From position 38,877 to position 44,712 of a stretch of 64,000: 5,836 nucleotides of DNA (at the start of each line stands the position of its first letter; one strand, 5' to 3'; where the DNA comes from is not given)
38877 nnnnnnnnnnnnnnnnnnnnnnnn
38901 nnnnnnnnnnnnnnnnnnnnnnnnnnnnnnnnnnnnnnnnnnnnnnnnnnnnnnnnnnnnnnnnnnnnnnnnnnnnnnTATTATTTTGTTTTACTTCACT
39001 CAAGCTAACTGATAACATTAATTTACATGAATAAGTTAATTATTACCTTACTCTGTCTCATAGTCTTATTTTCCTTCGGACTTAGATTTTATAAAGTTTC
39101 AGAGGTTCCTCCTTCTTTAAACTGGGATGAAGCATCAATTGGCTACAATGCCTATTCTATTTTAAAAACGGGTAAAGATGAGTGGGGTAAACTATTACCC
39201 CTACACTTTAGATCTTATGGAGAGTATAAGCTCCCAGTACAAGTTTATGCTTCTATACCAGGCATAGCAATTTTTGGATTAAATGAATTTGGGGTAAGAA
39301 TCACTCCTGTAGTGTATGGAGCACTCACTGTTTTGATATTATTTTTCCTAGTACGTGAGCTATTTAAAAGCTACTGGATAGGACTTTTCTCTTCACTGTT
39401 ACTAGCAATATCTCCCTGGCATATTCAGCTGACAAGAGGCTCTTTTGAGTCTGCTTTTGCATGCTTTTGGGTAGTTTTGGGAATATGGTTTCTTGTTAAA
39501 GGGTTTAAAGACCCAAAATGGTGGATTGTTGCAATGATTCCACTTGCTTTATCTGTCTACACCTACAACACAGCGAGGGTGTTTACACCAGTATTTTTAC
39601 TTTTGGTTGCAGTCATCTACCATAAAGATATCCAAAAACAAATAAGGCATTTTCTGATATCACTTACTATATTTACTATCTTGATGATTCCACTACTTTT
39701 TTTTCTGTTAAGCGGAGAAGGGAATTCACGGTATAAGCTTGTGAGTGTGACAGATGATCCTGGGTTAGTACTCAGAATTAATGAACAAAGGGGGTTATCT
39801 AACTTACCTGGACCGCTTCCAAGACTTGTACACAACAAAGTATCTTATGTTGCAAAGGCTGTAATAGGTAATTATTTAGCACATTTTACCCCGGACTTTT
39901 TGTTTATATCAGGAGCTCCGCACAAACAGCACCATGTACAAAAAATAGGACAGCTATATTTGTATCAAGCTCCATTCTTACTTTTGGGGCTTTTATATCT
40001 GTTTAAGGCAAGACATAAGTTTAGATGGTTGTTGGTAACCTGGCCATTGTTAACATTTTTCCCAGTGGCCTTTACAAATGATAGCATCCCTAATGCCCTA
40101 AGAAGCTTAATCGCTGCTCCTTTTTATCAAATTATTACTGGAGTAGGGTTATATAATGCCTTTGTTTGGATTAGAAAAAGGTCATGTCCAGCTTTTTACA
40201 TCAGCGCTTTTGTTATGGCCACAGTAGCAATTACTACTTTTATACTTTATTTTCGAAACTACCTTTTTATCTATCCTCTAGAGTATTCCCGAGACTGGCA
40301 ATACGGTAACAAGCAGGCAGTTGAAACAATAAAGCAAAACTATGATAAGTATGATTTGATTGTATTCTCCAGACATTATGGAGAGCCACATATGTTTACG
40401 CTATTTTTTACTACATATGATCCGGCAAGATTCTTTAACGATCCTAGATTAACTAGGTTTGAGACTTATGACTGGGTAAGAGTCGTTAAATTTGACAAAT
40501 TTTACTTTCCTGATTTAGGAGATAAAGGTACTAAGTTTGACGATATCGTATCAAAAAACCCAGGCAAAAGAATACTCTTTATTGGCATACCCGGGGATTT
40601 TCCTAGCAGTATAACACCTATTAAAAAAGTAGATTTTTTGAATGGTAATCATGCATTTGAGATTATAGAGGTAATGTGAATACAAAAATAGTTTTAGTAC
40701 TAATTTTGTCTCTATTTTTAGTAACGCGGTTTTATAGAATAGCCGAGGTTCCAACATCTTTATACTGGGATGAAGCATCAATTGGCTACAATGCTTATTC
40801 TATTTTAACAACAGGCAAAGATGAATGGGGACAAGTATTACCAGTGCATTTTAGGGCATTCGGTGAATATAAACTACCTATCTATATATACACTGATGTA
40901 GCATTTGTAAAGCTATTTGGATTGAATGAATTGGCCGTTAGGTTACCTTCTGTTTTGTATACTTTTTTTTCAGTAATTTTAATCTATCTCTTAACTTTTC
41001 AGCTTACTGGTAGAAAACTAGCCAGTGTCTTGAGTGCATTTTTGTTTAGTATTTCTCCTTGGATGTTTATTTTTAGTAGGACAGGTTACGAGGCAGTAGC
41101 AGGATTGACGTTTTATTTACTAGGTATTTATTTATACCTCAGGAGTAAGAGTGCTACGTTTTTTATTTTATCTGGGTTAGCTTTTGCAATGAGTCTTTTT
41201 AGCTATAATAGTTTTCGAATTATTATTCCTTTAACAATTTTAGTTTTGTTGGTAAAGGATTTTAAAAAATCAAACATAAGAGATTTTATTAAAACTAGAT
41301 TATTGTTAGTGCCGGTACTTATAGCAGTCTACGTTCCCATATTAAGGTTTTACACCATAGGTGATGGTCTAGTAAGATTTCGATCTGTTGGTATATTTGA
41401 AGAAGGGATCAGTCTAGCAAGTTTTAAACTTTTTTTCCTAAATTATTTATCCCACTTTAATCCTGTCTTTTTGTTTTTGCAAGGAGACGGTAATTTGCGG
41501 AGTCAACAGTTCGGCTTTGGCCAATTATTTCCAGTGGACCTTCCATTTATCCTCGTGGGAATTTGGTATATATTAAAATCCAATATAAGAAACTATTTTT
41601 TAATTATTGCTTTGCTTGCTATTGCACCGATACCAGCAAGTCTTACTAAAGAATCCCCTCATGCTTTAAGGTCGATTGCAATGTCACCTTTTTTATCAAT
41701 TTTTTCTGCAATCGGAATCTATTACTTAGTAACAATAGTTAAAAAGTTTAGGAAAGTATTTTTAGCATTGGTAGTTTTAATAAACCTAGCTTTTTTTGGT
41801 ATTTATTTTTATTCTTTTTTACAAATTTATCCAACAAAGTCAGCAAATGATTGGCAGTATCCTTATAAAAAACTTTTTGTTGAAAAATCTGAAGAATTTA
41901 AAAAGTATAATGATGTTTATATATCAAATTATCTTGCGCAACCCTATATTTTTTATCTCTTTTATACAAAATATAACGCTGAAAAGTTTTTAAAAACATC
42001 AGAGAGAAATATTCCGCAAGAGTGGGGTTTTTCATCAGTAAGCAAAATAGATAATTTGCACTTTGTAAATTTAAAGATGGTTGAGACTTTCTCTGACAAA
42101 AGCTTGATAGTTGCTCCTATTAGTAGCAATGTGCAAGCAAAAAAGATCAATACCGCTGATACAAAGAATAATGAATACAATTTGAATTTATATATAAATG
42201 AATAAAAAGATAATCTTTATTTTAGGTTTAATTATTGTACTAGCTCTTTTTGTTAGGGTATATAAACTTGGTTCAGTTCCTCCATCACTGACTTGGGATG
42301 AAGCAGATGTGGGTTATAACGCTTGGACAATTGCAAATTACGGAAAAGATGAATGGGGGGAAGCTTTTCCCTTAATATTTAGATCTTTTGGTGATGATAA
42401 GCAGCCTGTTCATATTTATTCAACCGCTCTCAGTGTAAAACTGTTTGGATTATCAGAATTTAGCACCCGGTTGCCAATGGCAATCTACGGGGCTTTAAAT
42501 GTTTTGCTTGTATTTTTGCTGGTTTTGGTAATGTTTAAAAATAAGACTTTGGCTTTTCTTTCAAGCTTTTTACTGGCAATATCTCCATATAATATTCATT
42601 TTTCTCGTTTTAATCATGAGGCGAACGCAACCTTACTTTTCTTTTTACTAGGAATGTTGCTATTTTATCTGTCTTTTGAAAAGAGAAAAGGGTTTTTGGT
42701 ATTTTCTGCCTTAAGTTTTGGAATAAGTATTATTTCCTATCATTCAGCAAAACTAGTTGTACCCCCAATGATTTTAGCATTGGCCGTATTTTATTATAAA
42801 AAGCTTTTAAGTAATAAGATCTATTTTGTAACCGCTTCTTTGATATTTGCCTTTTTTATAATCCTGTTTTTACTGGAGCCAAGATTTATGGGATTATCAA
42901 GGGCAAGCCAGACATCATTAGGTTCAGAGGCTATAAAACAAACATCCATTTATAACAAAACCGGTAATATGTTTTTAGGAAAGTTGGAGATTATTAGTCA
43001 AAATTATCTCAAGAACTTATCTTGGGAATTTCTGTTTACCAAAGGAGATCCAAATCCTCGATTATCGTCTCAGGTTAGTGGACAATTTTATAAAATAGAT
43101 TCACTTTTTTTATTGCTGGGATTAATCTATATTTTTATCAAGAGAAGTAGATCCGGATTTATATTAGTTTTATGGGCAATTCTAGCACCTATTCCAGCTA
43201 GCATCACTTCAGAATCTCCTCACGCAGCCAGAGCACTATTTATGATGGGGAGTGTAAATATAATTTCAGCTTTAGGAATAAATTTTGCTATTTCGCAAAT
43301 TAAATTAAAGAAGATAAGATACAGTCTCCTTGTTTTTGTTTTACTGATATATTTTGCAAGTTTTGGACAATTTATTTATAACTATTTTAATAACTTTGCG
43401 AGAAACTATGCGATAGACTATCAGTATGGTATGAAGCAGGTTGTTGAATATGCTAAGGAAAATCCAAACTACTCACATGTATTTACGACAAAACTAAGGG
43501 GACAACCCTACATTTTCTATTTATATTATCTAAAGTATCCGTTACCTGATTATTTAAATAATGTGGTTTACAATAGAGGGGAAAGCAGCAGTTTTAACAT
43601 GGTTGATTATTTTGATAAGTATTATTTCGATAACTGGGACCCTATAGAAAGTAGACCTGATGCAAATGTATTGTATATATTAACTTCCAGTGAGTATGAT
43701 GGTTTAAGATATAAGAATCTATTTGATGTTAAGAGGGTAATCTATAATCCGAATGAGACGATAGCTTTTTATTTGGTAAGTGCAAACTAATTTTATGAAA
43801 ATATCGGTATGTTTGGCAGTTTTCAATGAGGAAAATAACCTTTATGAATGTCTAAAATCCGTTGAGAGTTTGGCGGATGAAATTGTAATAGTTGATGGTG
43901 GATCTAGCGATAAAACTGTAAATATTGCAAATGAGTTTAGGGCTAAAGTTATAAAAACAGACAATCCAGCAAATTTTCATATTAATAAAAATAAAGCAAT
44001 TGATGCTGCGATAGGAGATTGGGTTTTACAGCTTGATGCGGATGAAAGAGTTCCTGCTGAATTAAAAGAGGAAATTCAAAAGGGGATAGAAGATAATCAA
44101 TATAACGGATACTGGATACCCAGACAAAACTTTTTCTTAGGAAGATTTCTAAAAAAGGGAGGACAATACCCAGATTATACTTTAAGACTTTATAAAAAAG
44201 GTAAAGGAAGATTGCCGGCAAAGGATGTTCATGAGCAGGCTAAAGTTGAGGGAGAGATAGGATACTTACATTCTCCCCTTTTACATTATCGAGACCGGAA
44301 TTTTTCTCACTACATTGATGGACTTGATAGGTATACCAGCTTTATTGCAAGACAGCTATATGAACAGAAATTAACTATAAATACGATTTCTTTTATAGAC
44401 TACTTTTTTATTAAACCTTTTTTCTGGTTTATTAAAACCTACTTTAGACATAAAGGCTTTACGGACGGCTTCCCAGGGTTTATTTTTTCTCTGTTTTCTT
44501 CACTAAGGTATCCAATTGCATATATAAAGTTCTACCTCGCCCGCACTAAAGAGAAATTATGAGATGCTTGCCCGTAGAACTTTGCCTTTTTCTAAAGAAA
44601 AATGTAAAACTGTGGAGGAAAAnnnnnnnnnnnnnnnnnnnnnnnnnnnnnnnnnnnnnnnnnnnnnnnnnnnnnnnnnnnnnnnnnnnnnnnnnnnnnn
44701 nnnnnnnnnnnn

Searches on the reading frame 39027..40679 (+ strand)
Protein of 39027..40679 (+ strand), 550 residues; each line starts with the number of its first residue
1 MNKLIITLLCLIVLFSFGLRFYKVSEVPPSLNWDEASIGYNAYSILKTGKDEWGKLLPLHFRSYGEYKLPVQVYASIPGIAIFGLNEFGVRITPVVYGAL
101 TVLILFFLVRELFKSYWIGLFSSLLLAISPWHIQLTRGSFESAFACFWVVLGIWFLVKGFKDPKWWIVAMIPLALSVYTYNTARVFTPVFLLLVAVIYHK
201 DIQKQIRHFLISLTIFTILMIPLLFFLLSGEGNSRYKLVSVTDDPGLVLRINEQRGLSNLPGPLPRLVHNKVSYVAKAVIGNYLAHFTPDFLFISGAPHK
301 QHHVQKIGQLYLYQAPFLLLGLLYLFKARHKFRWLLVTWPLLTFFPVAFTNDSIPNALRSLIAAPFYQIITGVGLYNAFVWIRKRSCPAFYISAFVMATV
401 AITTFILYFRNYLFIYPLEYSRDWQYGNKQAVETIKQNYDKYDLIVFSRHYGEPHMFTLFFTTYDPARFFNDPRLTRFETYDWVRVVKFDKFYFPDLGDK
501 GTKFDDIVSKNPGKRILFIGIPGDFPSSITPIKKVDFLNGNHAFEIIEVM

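Call 10: search_protein_families(library=pfam, proteins=[window:39027-40679:+], max_evalue=0.01)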
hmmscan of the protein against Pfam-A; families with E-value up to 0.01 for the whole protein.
window:39027-40679:+ (550 aa): 2 families
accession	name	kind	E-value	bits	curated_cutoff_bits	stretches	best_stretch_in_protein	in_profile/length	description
PF13231.12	PMT_2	-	4.3e-14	53.5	26.1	1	79-223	13-157/160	Dolichyl-phosphate-mannose-protein mannosyltransferase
PF02366.24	PMT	-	1.8e-10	41.3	22.7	1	12-228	3-235/245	Dolichyl-phosphate-mannose-protein mannosyltransferase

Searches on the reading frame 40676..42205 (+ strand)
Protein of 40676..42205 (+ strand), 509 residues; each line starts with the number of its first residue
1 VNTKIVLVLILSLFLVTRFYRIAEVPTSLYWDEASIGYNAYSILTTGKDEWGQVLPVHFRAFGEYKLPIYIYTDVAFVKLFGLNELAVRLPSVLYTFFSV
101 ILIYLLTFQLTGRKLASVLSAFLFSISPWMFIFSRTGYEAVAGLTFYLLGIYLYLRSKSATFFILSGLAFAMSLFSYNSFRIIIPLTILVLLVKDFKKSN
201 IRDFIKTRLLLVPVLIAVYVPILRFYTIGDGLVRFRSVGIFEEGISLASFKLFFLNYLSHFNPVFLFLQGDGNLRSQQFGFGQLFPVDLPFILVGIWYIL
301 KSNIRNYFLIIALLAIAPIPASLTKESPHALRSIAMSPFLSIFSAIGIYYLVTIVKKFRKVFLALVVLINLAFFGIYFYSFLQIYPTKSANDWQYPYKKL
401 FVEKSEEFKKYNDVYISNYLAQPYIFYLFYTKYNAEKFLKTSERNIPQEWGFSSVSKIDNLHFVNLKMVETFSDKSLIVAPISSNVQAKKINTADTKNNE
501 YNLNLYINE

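Call 10: search_protein_families(library=pfam, proteins=[window:40676-42205:+], max_evalue=0.01)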
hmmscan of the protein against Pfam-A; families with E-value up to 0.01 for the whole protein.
window:40676-42205:+ (509 aa): 3 families
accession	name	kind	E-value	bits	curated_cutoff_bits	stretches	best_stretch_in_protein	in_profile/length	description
PF13231.12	PMT_2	-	9.8e-09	36.1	26.1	1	71-218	7-154/160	Dolichyl-phosphate-mannose-protein mannosyltransferase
PF15971.10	Mannosyl_trans4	-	6.1e-06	26.6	33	1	98-205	48-151/163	DolP-mannose mannosyltransferase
PF02366.24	PMT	-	5.8e-05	23.2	22.7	1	10-174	3-179/245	Dolichyl-phosphate-mannose-protein mannosyltransferase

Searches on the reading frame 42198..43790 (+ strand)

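Call 10: search_protein_families(library=pfam, proteins=[window:42198-43790:+], max_evalue=0.01)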
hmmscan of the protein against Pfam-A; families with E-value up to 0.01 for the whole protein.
window:42198-43790:+ (530 aa): 2 families
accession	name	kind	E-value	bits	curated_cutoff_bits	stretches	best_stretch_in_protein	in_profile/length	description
PF13231.12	PMT_2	-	8.8e-16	59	26.1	1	67-221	1-155/160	Dolichyl-phosphate-mannose-protein mannosyltransferase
PF02366.24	PMT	-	5.2e-08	33.2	22.7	1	12-218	3-224/245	Dolichyl-phosphate-mannose-protein mannosyltransferase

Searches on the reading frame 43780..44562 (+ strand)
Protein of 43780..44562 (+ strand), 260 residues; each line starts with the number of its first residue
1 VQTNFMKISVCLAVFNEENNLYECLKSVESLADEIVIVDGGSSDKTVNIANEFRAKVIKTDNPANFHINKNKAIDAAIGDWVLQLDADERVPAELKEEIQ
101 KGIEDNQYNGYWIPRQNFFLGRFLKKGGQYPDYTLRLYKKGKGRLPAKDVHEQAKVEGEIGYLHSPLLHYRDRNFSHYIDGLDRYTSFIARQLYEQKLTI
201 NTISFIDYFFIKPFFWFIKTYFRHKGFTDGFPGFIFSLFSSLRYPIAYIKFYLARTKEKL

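Call 41: search_protein_families(library=pfam, proteins=[window:43780-44562:+], max_evalue=0.001)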
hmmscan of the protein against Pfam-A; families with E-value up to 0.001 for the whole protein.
window:43780-44562:+ (260 aa): 2 families
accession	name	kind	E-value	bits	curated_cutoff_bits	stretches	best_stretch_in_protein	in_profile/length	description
PF00535.33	Glycos_transf_2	-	4.7e-24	85.6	23.3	1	9-134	1-133/168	Glycosyl transferase family 2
PF13704.12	Glyco_tranf_2_4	-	3.1e-05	24.8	27.5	1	16-89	2-82/98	Glycosyl transferase family 2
